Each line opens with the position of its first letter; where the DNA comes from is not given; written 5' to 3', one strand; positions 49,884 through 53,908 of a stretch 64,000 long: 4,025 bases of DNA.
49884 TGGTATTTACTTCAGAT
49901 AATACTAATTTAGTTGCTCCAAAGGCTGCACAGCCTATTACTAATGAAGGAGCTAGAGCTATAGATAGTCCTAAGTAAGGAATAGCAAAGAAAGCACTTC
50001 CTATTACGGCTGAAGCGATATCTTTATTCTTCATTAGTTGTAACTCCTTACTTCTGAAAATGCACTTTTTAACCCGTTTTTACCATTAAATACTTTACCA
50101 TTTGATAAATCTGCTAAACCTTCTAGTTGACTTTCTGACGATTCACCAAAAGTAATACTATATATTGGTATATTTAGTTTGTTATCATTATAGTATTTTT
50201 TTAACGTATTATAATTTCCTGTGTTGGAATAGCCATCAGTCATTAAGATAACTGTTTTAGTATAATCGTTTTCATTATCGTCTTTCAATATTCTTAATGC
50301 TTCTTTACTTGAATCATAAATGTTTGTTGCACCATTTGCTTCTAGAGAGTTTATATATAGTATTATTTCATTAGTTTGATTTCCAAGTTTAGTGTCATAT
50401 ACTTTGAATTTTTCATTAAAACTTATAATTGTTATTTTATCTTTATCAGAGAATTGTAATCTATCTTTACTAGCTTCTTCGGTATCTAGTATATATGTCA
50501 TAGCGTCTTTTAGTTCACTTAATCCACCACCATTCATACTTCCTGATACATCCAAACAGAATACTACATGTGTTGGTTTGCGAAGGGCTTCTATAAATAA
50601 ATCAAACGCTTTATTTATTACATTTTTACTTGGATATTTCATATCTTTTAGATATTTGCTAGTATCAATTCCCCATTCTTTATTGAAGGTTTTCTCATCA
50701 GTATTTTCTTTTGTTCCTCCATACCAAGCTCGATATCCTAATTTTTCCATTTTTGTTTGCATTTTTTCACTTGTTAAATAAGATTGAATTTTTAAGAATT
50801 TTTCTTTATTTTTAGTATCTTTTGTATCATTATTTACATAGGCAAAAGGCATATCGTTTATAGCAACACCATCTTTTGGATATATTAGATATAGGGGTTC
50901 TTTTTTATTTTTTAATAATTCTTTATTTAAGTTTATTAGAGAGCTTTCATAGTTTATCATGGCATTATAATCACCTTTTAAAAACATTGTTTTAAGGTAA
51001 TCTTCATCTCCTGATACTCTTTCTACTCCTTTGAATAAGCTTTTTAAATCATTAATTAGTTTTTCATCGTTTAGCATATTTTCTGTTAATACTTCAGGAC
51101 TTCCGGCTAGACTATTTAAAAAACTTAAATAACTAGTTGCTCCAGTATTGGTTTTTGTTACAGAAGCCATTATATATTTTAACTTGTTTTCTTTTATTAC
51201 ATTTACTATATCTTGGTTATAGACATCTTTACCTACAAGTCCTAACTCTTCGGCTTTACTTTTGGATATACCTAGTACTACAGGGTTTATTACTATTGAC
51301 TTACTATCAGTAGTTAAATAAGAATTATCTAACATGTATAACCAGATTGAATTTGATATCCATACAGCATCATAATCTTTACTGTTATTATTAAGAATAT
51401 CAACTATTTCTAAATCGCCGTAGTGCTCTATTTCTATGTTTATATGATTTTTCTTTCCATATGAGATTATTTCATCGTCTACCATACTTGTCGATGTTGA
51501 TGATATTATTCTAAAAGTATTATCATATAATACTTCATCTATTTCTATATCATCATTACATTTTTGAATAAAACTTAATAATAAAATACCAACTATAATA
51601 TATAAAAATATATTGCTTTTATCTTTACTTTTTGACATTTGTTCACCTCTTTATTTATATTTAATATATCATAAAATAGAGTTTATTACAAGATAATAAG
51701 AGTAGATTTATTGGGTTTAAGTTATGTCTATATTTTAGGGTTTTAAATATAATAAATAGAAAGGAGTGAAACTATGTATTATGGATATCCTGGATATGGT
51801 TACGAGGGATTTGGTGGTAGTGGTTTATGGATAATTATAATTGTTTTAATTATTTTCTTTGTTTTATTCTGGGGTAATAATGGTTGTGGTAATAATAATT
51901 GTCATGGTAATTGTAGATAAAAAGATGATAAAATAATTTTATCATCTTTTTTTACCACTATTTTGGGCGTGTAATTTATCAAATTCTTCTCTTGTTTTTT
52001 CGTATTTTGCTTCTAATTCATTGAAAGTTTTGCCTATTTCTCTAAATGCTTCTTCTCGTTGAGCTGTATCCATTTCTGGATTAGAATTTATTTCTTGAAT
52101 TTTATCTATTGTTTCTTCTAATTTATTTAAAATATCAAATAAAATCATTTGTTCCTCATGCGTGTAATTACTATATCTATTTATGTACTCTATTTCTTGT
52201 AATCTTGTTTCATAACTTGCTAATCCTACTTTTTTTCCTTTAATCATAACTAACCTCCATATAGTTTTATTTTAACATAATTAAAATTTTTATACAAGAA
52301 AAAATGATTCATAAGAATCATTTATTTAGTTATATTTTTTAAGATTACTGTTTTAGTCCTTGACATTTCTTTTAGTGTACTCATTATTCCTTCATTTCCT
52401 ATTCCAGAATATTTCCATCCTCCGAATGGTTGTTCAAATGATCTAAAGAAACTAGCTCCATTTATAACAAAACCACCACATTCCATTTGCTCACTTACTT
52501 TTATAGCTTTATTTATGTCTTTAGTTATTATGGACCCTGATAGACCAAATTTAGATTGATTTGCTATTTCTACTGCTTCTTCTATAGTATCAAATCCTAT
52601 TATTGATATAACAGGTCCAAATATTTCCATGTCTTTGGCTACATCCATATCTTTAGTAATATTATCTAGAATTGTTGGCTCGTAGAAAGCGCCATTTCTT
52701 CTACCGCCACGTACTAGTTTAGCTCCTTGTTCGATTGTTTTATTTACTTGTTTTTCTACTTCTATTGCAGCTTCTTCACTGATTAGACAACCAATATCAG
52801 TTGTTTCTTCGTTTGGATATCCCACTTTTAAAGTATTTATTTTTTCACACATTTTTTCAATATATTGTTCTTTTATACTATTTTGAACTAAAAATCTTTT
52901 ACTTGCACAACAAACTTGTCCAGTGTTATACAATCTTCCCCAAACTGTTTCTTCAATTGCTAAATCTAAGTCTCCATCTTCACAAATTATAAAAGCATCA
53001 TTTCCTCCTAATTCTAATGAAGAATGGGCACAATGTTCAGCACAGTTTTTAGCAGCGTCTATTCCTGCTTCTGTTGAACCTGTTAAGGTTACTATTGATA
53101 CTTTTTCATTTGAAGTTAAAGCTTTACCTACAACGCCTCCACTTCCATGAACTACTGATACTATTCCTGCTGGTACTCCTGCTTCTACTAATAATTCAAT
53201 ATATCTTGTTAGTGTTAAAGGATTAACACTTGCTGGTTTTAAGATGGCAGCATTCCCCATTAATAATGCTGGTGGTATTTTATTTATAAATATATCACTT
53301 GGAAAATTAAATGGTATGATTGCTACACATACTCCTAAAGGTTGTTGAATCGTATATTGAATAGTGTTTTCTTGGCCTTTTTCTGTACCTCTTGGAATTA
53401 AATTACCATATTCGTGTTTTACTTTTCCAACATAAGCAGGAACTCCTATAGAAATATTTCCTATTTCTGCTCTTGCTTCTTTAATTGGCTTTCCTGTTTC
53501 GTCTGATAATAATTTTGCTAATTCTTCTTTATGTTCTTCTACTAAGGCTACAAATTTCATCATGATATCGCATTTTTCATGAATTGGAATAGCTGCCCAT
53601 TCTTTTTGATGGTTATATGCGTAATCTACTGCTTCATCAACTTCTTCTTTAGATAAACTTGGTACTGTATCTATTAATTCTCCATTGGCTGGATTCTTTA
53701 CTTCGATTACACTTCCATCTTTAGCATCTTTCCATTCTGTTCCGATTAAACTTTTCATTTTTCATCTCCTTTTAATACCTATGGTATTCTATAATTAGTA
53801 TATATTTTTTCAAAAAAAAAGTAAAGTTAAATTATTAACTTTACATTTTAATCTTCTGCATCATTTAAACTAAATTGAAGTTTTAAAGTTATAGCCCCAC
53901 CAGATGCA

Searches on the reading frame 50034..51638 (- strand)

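Call 73: search_protein_families(library=pfam, proteins=[window:50034-51638:-], max_evalue=0.00001)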
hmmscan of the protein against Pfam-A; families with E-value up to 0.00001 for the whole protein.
window:50034-51638:- (534 aa): 4 families
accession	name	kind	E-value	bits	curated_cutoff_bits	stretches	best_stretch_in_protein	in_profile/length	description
PF00092.34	VWA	-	1.5e-14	55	23.8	1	358-520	2-163/174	von Willebrand factor type A domain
PF13519.12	VWA_2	-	1.9e-13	51.4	27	1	358-469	1-106/107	von Willebrand factor type A domain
PF13768.12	VWA_3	-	2.9e-12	47.3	27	1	357-515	2-152/155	von Willebrand factor type A domain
PF13531.11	SBP_bac_11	-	3e-09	37.4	25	1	59-303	19-227/227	Bacterial extracellular solute-binding protein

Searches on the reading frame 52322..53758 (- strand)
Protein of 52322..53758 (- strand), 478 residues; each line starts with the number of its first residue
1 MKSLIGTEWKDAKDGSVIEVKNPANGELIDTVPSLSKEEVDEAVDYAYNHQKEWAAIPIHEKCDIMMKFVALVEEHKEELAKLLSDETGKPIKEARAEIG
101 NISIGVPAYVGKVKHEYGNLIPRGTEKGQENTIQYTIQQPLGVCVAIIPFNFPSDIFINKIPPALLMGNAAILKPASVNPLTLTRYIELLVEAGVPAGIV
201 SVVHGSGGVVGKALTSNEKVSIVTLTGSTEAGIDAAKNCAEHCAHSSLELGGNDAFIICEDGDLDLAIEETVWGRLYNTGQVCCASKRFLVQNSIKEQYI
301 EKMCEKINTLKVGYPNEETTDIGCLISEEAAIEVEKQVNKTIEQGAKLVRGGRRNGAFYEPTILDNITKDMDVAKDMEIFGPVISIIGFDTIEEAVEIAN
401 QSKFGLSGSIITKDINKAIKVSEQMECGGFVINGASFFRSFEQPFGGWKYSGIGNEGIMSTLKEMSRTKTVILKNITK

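Call 73: search_protein_families(library=pfam, proteins=[window:52322-53758:-], max_evalue=0.00001)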
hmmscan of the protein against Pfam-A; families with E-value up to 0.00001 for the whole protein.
window:52322-53758:- (478 aa): 1 family
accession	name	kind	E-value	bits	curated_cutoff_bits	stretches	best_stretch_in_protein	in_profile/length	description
PF00171.27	Aldedh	-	3.4e-149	497.8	23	1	9-471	1-461/461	Aldehyde dehydrogenase family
